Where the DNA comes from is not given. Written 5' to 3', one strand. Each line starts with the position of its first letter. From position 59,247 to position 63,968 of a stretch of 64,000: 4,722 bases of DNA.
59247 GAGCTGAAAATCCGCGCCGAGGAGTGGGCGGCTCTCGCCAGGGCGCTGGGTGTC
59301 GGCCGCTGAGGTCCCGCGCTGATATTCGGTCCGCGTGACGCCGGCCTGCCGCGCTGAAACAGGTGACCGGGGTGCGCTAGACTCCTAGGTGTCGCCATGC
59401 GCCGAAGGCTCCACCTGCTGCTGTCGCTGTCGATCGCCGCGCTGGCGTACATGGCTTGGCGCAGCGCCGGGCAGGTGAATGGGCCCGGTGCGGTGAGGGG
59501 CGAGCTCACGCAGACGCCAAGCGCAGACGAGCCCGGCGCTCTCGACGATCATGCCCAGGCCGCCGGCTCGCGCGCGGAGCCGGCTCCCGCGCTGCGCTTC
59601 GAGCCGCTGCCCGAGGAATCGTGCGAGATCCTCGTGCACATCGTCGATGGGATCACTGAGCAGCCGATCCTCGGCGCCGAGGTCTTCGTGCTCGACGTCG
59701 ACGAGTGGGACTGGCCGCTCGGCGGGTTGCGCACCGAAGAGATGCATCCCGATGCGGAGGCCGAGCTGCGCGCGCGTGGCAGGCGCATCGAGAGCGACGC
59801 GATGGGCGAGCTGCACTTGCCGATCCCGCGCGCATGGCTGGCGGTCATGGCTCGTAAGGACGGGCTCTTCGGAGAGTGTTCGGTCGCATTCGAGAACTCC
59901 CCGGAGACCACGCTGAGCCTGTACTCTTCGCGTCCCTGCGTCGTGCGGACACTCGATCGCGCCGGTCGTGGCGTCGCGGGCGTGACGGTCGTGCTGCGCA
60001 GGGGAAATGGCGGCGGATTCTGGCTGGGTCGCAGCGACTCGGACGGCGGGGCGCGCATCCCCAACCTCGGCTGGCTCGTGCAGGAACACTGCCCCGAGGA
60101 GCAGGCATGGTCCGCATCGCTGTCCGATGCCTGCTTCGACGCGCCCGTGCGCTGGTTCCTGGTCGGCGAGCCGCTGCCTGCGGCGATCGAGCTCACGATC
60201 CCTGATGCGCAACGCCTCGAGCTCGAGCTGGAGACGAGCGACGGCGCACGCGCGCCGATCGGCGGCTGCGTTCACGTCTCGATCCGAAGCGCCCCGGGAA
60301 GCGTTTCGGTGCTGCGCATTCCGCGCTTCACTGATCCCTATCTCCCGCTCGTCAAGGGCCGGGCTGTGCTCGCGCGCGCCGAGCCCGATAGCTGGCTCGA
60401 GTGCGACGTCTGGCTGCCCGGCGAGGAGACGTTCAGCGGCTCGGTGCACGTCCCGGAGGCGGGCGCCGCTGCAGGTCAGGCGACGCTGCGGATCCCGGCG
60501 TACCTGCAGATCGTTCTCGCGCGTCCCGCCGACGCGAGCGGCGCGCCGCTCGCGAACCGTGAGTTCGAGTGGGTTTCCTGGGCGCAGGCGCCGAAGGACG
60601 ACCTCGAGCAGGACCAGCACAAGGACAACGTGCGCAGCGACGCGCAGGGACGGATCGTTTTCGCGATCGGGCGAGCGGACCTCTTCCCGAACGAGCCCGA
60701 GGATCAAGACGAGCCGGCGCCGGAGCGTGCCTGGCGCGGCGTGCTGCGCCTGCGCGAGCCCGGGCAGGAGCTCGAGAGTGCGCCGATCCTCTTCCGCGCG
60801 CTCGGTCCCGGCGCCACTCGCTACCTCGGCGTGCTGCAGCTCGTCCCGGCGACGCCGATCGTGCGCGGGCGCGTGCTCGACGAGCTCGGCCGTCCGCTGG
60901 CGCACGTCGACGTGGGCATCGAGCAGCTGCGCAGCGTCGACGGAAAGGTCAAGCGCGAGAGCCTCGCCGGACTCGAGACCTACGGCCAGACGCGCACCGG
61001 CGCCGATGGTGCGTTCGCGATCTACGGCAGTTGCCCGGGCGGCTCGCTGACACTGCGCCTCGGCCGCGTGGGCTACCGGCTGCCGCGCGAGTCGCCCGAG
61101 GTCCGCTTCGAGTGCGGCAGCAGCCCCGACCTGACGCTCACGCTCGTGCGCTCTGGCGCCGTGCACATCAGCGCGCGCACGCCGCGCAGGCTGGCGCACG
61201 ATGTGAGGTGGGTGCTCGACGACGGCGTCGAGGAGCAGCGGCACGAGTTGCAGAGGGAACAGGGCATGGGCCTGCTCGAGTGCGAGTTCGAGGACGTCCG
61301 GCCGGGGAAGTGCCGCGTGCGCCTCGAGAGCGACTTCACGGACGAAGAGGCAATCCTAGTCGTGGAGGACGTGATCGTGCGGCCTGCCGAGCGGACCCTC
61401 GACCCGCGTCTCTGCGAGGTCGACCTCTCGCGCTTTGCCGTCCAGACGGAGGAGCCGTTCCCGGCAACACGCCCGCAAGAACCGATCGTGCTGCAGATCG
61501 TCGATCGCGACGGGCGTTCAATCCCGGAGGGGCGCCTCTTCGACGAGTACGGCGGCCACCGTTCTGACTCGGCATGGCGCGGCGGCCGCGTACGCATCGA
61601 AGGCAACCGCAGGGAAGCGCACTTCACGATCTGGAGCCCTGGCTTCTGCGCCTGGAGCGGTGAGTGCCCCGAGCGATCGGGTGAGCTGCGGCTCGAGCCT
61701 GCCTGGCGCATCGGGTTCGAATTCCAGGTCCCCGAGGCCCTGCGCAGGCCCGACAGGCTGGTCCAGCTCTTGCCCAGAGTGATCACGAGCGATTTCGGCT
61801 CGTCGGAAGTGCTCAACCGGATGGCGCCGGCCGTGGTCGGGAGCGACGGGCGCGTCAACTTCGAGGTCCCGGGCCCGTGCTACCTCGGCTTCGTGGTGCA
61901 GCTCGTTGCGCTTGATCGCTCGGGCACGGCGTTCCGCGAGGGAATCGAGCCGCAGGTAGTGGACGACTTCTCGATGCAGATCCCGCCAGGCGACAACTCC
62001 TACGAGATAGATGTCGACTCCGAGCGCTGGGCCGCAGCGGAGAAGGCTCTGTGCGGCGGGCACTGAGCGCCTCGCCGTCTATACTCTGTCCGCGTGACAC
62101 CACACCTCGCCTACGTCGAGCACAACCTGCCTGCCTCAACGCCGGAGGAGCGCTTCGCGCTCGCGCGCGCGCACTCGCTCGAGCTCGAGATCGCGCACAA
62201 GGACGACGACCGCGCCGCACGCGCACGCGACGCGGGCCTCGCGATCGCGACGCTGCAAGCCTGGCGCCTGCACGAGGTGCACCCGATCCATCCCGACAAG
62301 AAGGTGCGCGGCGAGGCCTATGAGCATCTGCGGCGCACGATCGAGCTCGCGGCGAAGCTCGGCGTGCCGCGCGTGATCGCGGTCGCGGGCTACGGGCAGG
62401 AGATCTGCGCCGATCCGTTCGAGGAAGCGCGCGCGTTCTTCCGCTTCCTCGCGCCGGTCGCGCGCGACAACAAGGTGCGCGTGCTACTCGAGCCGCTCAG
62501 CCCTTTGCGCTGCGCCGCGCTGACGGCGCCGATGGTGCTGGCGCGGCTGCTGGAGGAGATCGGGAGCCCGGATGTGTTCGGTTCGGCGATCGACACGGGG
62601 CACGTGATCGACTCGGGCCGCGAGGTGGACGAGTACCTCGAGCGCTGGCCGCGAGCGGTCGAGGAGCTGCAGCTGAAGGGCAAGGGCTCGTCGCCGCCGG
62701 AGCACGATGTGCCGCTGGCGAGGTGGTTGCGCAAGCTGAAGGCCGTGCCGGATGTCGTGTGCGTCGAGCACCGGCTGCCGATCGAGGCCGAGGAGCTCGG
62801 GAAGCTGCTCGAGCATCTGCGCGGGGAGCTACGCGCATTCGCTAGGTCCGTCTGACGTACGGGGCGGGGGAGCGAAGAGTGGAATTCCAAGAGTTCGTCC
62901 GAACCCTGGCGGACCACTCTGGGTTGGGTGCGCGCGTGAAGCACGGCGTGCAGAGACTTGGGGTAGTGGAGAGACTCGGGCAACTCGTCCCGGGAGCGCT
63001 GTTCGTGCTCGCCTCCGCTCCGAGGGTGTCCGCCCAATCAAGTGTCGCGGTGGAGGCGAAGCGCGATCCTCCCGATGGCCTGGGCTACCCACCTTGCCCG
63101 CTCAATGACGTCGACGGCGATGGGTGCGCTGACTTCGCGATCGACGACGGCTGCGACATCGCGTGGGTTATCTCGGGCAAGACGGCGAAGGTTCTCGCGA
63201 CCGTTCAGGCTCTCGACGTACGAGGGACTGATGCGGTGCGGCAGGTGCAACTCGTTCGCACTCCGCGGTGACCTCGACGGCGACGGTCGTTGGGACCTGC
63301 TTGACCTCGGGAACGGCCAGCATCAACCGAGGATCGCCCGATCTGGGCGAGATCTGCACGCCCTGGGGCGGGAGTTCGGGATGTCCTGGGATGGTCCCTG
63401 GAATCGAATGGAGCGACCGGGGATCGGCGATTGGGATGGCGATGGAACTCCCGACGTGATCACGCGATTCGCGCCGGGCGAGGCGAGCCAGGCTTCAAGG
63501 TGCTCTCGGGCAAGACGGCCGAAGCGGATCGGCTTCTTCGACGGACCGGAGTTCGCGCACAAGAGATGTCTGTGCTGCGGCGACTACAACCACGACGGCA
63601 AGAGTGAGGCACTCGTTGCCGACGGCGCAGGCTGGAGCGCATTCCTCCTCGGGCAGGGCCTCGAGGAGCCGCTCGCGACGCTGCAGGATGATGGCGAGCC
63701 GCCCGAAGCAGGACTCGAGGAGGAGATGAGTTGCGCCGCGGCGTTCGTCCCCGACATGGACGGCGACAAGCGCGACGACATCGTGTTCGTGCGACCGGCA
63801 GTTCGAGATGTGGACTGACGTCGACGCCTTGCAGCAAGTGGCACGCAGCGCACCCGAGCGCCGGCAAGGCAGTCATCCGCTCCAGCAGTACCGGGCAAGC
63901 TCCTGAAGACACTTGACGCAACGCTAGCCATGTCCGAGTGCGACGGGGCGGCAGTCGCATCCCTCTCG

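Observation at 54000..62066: Tandem triplication of ~870-890-aa signal-anchored repeat proteins (B1-B2-B3) with no recognisable catalytic motif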

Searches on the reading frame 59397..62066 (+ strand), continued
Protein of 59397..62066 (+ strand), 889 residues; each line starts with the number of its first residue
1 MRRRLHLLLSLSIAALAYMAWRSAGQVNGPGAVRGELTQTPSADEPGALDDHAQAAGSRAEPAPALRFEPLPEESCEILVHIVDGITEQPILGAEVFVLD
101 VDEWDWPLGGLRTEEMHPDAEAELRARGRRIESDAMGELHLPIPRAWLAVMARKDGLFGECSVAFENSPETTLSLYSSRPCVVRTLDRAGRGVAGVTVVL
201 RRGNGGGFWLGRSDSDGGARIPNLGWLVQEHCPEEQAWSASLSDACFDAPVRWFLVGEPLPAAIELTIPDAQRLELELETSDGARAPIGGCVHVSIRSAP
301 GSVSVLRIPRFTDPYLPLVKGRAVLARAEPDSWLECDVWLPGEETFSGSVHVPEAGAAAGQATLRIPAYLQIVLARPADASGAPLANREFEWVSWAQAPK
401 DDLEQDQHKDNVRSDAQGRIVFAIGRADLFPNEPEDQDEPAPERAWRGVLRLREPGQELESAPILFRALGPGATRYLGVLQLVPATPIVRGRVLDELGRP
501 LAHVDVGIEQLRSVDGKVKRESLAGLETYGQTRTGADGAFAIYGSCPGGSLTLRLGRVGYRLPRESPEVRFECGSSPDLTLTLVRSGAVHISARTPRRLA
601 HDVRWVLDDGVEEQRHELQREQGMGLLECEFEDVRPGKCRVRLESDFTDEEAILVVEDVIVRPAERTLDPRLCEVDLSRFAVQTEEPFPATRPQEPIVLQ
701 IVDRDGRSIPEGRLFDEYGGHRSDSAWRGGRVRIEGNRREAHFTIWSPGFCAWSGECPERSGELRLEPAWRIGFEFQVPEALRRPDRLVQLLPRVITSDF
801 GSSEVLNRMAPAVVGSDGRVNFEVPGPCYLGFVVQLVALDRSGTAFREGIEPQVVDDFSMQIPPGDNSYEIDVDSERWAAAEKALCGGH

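Call 113: fold_search(model_id=the predicted structure, library=pdb)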
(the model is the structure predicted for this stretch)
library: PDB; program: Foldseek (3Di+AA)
matches with E <= 10: 1383; with E <= 0.001: 148
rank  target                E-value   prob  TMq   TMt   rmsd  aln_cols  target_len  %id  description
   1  9ba4_A                5.1e-11  0.98  0.06  0.06  49.1       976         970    9  Full-length cross-linked Contactin 2 (CNTN2) (released 2024-07-17)
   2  7u8t_B                7.1e-10  1.00  0.11  0.15  28.8       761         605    8  Vps13 adaptor binding domain in complex with Mcp1 PxP motif peptide (released 2022-03-30)
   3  6tav_C                8.6e-10  0.97  0.08  0.07  29.0      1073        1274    8  Crystal structure of endopeptidase-induced alpha2-macroglobulin (released 2021-05-12)
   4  2y1v_A                1.1e-09  1.00  0.09  0.12  32.8       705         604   10  Full length structure of RrgB Pilus protein from Streptococcus pneumoniae (released 2011-11-09)
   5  4u48                  4.3e-09  0.93  0.07  0.05  35.8      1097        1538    9  Crystal structure of Salmonella alpha-2-macroglobulin (released 2014-09-17)
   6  6fwv_A                5.7e-09  1.00  0.09  0.14  41.1       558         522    8  The Bacillus anthracis TIE protein (released 2018-08-08)
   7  6tav_A                7.7e-09  0.93  0.08  0.06  29.2      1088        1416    8  Crystal structure of endopeptidase-induced alpha2-macroglobulin (released 2021-05-12)
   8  6fwv_B                8.5e-09  1.00  0.09  0.13  36.0       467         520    9  The Bacillus anthracis TIE protein (released 2018-08-08)
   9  5xya                  9.8e-09  1.00  0.11  0.08  26.5       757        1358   10  Crystal structure of a serine protease from Streptococcus species (released 2018-08-08)
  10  4oq1                  1.5e-08  1.00  0.11  0.20  17.2       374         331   11  Structure of the Streptococcal ancillary pilin (released 2014-04-23)
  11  6tav_D                1.8e-08  0.91  0.08  0.07  30.8      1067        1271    8  Crystal structure of endopeptidase-induced alpha2-macroglobulin (released 2021-05-12)
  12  6tav_B                6.9e-08  0.84  0.08  0.06  30.6      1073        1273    8  Crystal structure of endopeptidase-induced alpha2-macroglobulin (released 2021-05-12)
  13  7vcr_A                7.6e-08  0.99  0.08  0.13  33.0       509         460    8  Crystal Structure of PitA fragment from pilus islet-2 of Streptococcus oralis (released 2022-06-01)
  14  7q1y_A                7.6e-08  0.87  0.08  0.06  32.9      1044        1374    7  X-ray structure of human A2ML1 (released 2022-04-20)
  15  7vcn_B                9.2e-08  0.99  0.08  0.13  32.2       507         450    8  Crystal Structure of PitA fragment from pilus islet-2 of Streptococcus oralis with Tb-Xo4 (released 2022-07-13)
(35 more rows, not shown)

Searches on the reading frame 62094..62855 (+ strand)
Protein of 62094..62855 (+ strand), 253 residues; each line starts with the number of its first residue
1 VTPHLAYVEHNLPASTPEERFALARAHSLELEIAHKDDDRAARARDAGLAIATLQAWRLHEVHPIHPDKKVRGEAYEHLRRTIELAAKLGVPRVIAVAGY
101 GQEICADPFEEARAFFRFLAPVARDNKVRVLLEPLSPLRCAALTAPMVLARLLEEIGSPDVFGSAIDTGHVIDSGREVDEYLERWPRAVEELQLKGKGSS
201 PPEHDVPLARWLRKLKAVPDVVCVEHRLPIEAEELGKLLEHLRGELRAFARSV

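Call 21: search_protein_families(library=pfam, max_evalue=0.01, proteins=[window:62094-62855:+])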
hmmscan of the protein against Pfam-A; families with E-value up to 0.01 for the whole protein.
window:62094-62855:+ (253 aa): 1 family
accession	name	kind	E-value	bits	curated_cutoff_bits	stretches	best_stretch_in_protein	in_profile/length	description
PF01261.30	AP_endonuc_2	-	4.4e-19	69.6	31.1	1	38-241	31-245/249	Xylose isomerase-like TIM barrel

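Call 104: search_protein_families(library=padloc, max_evalue=0.001, proteins=[window:62094-62852:+])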
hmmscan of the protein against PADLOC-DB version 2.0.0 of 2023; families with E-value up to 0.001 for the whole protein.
window:62094-62852:+ (253 aa): 0 families

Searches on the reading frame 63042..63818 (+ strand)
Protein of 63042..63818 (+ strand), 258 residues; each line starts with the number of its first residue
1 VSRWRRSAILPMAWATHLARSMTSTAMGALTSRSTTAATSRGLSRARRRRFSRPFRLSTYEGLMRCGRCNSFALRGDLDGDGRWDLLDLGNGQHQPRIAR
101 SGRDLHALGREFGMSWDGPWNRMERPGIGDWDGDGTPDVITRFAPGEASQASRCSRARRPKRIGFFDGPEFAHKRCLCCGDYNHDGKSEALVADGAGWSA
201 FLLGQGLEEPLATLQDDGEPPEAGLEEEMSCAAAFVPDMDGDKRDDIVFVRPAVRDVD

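Call 21: search_protein_families(library=pfam, max_evalue=0.01, proteins=[window:63042-63818:+])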
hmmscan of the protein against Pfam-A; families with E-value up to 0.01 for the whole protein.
window:63042-63818:+ (258 aa): 2 families
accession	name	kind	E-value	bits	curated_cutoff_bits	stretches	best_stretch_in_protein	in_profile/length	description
PF13517.12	FG-GAP_3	-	2.2e-09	38.2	26.9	1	77-140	1-60/61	FG-GAP-like repeat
PF01839.29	FG-GAP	-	1.2e-05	25.4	22.1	0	128-142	7-21/37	FG-GAP repeat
